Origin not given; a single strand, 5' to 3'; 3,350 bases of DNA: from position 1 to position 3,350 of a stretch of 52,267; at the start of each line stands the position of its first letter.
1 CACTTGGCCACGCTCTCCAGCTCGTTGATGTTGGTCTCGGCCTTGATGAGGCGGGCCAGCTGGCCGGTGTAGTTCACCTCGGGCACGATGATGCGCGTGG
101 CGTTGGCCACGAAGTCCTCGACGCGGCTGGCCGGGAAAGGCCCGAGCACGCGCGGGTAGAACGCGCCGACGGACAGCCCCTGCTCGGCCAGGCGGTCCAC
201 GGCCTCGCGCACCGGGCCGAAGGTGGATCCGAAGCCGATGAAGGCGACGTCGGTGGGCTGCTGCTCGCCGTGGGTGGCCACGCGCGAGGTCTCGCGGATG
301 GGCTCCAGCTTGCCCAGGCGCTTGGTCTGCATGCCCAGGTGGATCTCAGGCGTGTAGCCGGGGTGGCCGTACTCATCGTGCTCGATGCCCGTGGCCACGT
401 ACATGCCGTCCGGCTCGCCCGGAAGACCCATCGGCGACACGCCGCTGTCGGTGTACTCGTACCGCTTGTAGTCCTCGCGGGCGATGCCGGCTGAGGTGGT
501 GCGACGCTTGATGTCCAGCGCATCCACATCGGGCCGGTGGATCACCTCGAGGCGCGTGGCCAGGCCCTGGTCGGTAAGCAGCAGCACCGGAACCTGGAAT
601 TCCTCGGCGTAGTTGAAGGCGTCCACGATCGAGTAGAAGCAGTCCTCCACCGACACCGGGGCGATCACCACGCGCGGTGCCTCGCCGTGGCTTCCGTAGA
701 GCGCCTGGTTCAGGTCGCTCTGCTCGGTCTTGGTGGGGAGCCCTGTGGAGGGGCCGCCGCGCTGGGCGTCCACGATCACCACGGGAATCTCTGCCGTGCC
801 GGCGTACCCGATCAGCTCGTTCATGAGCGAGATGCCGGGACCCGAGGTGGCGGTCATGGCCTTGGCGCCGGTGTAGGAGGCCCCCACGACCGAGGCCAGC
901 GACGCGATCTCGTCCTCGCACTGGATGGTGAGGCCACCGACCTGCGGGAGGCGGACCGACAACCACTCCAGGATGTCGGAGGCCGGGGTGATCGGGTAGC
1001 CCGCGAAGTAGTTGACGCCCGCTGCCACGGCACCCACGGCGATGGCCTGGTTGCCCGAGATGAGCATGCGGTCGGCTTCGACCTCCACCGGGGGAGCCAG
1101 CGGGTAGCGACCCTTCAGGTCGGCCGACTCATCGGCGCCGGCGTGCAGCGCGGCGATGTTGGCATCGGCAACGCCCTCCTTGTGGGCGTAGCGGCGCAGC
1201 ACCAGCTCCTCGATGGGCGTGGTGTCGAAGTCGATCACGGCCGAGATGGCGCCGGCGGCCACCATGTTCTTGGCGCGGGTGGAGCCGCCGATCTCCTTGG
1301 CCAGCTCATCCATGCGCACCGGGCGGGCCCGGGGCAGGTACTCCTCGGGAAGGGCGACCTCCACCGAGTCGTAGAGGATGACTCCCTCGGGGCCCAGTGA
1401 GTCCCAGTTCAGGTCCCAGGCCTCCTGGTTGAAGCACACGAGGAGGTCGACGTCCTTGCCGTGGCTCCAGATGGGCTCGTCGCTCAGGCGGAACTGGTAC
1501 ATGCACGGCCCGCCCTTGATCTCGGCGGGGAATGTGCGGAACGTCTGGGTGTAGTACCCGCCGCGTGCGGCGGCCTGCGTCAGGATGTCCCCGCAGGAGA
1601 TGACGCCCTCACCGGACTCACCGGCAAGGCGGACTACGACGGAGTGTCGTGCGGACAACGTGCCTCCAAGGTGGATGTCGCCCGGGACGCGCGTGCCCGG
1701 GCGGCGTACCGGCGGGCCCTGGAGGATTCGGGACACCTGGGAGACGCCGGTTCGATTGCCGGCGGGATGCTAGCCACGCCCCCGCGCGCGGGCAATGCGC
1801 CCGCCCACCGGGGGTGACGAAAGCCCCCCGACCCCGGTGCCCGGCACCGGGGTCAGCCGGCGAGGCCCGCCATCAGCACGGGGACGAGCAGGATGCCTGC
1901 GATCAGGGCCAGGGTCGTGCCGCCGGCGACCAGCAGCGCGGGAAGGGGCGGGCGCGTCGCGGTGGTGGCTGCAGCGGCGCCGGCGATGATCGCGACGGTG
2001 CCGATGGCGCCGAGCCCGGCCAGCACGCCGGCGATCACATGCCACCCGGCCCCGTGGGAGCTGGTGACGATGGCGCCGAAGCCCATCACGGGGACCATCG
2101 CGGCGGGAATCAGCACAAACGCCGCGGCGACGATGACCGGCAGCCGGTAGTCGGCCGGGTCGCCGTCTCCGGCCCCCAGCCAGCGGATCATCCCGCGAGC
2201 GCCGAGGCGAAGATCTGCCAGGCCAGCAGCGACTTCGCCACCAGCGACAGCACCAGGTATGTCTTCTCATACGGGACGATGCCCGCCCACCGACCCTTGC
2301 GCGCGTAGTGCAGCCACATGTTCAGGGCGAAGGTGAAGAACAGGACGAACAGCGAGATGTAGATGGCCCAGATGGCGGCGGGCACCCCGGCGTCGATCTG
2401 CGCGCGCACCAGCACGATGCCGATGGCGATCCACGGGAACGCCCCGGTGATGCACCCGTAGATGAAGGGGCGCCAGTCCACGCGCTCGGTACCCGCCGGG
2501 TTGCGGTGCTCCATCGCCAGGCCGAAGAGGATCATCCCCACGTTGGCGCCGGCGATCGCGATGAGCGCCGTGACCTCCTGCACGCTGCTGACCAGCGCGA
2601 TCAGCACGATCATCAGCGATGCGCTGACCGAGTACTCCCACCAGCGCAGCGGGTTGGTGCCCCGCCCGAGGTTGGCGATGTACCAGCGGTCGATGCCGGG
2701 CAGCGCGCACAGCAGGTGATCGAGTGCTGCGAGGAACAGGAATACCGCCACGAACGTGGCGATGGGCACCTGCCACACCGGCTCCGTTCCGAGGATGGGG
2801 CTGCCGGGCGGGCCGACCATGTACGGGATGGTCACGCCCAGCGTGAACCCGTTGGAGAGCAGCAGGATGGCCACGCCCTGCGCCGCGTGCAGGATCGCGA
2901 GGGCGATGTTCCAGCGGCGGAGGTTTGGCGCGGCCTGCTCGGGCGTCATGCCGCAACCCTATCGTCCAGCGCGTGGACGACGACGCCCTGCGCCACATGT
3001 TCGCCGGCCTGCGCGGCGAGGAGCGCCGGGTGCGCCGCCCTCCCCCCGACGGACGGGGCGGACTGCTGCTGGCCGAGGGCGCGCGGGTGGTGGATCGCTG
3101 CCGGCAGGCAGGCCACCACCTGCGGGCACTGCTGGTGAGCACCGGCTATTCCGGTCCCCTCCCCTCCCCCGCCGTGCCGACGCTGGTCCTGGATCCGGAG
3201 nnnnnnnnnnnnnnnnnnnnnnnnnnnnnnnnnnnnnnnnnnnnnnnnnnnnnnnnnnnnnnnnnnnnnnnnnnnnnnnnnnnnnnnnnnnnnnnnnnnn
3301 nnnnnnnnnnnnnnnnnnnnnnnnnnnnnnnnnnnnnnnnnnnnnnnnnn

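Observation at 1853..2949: Heliorhodopsin translationally coupled to an uncharacterised 112-aa three-helix membrane protein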

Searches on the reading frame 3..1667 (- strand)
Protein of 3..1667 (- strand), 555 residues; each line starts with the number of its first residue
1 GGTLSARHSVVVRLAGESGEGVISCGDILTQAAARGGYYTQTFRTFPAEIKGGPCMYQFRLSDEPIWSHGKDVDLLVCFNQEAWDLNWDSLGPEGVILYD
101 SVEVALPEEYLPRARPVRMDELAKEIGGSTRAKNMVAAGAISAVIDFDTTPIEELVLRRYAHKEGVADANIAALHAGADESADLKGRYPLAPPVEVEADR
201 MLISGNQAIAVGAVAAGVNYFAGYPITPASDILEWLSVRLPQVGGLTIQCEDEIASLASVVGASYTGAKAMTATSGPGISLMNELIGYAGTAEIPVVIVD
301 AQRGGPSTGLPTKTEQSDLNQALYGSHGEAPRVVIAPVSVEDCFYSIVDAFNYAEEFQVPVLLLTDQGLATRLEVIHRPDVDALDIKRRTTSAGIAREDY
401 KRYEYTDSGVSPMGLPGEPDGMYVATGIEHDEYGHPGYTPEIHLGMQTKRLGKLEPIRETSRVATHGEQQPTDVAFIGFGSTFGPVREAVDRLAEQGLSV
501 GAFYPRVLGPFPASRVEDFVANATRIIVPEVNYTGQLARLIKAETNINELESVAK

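Call 58: search_protein_families(library=pfam, proteins=[window:3-1667:-], max_evalue=0.001)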
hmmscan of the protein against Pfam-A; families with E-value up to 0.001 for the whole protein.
window:3-1667:- (555 aa): 5 families
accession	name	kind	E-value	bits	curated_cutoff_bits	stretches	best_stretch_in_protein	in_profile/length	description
PF01855.24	POR_N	-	6.5e-57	193.4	27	1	212-439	2-220/231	Pyruvate flavodoxin/ferredoxin oxidoreductase, thiamine diP-bdg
PF01558.24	POR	-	1.1e-36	127.1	27.4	1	19-178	2-172/173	Pyruvate ferredoxin/flavodoxin oxidoreductase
PF17147.9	PFOR_II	-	6.5e-14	52.6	27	1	473-547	2-80/102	Pyruvate:ferredoxin oxidoreductase core domain II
PF02780.25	Transketolase_C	-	8.7e-05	22.9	25.9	1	469-533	7-71/124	Transketolase, C-terminal domain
PF02776.23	TPP_enzyme_N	-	0.00074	19.7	26.8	0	205-320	3-115/119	Thiamine pyrophosphate enzyme, N-terminal TPP binding domain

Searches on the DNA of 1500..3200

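Call 36: search_rna_families(source=window, start=1500, end=3200, threshold=evalue, max_evalue=1)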
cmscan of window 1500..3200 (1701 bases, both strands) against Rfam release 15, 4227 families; matches with E-value up to 1: 1.
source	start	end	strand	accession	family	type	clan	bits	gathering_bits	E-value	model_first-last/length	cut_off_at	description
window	2224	2333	-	RF00223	IRES_Bip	Cis-reg; IRES;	-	11.4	40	0.9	1-263/263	no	bip internal ribosome entry site (IRES)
